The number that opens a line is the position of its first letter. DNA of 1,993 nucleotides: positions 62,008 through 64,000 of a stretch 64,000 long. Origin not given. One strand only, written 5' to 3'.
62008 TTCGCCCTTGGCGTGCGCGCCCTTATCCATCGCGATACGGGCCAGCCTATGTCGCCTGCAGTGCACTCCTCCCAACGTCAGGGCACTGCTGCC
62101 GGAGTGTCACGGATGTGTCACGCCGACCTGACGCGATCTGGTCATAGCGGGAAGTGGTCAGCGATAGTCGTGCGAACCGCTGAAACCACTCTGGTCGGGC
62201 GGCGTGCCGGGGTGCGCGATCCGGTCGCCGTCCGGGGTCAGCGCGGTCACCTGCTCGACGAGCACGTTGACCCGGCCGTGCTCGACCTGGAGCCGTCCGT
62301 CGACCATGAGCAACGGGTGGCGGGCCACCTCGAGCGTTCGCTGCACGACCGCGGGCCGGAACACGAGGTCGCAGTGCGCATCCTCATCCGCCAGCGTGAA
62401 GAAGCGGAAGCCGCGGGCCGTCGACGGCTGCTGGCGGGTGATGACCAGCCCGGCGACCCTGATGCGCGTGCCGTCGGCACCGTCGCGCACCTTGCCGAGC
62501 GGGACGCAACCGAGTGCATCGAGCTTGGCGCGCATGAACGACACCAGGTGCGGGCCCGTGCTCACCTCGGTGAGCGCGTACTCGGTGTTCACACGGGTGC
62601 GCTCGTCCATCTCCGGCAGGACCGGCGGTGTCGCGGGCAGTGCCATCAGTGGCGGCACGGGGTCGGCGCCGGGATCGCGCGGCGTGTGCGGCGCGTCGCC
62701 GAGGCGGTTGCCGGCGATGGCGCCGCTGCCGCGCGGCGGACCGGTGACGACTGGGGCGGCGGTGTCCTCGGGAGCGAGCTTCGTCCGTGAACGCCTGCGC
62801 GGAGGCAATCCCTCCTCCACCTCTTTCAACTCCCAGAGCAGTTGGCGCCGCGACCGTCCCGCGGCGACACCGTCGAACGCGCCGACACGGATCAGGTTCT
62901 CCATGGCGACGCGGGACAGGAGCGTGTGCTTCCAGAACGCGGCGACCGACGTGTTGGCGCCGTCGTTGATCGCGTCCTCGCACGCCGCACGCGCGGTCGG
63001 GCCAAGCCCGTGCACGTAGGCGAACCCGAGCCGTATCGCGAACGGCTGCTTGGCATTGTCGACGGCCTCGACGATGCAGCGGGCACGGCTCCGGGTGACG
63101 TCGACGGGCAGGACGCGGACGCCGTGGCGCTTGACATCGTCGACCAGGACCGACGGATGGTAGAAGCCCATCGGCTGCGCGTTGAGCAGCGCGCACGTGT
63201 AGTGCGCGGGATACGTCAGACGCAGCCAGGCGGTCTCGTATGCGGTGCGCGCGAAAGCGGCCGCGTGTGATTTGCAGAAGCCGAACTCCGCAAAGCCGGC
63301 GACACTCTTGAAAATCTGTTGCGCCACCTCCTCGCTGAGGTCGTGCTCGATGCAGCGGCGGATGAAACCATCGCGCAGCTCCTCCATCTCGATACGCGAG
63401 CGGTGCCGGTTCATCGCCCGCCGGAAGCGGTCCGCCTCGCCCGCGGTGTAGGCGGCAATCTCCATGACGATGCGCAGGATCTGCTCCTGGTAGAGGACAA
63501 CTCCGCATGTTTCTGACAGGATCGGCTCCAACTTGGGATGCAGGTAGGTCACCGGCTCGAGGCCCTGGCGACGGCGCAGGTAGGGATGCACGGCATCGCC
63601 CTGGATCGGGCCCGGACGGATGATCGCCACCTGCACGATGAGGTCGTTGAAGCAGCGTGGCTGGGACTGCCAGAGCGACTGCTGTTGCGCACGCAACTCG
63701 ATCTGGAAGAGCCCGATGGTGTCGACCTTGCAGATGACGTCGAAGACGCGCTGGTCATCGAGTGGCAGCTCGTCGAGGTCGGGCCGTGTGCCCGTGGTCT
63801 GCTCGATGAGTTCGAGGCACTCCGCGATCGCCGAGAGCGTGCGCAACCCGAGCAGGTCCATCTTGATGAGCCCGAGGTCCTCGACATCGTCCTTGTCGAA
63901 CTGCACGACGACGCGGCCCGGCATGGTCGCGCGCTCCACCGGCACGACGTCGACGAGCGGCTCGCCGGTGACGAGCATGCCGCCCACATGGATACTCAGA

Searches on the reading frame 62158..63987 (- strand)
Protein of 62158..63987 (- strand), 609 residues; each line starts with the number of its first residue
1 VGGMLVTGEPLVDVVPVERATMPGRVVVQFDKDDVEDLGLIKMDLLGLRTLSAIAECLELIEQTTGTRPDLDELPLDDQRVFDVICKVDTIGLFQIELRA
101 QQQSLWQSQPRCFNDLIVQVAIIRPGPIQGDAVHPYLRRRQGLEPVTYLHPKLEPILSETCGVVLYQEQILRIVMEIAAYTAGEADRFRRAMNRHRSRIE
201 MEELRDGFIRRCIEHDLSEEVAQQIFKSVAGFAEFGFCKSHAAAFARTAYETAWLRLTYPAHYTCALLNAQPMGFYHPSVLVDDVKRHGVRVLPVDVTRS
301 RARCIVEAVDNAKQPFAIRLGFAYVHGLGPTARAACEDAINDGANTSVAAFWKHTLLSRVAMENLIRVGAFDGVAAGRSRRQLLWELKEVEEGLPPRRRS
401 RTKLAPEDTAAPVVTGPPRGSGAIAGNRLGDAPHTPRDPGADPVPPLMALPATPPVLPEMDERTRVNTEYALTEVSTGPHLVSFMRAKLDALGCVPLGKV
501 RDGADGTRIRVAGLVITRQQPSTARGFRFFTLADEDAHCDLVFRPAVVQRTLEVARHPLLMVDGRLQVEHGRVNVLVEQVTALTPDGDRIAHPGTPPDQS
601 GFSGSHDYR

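Call 72: search_protein_families(library=pfam, proteins=[window:62158-63987:-], max_evalue=0.00001)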
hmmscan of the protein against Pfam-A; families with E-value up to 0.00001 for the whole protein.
window:62158-63987:- (609 aa): 3 families
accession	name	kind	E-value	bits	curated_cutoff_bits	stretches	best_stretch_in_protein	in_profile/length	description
PF17657.6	DNA_pol3_finger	-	9.3e-53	178.4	22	1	50-215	1-165/166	Bacterial DNA polymerase III alpha subunit finger domain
PF14579.12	HHH_6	-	1e-13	51.8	25.6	1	289-382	1-89/90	Helix-hairpin-helix motif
PF07733.18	DNA_pol3_alpha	-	4.6e-10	40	23.9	1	2-47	215-260/260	Bacterial DNA polymerase III alpha NTPase domain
